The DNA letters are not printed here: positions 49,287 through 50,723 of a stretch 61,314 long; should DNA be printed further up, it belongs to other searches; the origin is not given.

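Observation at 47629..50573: An aeRF1/Pelota-like protein, a CPBP protease and an Endo IV-like TIM barrel are packed directly upstream of prfB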

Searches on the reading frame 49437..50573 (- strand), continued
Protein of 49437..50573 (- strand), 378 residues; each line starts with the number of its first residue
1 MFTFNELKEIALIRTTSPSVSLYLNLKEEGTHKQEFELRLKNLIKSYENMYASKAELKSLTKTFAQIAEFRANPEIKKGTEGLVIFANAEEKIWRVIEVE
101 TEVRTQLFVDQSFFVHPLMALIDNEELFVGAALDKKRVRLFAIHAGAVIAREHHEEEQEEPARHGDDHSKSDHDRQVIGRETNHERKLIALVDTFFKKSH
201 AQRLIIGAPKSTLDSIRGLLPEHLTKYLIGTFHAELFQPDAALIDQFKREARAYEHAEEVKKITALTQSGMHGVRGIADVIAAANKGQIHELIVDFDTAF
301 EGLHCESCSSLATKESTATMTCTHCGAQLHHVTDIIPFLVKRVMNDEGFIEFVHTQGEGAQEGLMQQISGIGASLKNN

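Call 93: search_solved_structures(query=A7, max_evalue=1, show_alignments=5)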
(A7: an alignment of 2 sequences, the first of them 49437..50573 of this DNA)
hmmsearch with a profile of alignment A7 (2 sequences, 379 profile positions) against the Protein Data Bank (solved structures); distinct sequences matched with E-value up to 1: 5.
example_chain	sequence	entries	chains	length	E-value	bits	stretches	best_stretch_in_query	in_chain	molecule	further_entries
4af1_A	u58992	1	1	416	1.4e-06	30.5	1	51-370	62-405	PEPTIDE CHAIN RELEASE FACTOR SUBUNIT 1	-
3j15_A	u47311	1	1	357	0.0026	19.7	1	171-294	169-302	Protein pelota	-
8v9j_z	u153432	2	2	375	0.0066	18.4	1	97-313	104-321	Ribosome hibernation factor Balon (MSMEG_1130)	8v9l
3agk_A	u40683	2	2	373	0.0089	17.9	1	100-294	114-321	Peptide chain release factor subunit 1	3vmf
8rd8_B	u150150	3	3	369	0.074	14.9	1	16-154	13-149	Methyl-accepting chemotaxis protein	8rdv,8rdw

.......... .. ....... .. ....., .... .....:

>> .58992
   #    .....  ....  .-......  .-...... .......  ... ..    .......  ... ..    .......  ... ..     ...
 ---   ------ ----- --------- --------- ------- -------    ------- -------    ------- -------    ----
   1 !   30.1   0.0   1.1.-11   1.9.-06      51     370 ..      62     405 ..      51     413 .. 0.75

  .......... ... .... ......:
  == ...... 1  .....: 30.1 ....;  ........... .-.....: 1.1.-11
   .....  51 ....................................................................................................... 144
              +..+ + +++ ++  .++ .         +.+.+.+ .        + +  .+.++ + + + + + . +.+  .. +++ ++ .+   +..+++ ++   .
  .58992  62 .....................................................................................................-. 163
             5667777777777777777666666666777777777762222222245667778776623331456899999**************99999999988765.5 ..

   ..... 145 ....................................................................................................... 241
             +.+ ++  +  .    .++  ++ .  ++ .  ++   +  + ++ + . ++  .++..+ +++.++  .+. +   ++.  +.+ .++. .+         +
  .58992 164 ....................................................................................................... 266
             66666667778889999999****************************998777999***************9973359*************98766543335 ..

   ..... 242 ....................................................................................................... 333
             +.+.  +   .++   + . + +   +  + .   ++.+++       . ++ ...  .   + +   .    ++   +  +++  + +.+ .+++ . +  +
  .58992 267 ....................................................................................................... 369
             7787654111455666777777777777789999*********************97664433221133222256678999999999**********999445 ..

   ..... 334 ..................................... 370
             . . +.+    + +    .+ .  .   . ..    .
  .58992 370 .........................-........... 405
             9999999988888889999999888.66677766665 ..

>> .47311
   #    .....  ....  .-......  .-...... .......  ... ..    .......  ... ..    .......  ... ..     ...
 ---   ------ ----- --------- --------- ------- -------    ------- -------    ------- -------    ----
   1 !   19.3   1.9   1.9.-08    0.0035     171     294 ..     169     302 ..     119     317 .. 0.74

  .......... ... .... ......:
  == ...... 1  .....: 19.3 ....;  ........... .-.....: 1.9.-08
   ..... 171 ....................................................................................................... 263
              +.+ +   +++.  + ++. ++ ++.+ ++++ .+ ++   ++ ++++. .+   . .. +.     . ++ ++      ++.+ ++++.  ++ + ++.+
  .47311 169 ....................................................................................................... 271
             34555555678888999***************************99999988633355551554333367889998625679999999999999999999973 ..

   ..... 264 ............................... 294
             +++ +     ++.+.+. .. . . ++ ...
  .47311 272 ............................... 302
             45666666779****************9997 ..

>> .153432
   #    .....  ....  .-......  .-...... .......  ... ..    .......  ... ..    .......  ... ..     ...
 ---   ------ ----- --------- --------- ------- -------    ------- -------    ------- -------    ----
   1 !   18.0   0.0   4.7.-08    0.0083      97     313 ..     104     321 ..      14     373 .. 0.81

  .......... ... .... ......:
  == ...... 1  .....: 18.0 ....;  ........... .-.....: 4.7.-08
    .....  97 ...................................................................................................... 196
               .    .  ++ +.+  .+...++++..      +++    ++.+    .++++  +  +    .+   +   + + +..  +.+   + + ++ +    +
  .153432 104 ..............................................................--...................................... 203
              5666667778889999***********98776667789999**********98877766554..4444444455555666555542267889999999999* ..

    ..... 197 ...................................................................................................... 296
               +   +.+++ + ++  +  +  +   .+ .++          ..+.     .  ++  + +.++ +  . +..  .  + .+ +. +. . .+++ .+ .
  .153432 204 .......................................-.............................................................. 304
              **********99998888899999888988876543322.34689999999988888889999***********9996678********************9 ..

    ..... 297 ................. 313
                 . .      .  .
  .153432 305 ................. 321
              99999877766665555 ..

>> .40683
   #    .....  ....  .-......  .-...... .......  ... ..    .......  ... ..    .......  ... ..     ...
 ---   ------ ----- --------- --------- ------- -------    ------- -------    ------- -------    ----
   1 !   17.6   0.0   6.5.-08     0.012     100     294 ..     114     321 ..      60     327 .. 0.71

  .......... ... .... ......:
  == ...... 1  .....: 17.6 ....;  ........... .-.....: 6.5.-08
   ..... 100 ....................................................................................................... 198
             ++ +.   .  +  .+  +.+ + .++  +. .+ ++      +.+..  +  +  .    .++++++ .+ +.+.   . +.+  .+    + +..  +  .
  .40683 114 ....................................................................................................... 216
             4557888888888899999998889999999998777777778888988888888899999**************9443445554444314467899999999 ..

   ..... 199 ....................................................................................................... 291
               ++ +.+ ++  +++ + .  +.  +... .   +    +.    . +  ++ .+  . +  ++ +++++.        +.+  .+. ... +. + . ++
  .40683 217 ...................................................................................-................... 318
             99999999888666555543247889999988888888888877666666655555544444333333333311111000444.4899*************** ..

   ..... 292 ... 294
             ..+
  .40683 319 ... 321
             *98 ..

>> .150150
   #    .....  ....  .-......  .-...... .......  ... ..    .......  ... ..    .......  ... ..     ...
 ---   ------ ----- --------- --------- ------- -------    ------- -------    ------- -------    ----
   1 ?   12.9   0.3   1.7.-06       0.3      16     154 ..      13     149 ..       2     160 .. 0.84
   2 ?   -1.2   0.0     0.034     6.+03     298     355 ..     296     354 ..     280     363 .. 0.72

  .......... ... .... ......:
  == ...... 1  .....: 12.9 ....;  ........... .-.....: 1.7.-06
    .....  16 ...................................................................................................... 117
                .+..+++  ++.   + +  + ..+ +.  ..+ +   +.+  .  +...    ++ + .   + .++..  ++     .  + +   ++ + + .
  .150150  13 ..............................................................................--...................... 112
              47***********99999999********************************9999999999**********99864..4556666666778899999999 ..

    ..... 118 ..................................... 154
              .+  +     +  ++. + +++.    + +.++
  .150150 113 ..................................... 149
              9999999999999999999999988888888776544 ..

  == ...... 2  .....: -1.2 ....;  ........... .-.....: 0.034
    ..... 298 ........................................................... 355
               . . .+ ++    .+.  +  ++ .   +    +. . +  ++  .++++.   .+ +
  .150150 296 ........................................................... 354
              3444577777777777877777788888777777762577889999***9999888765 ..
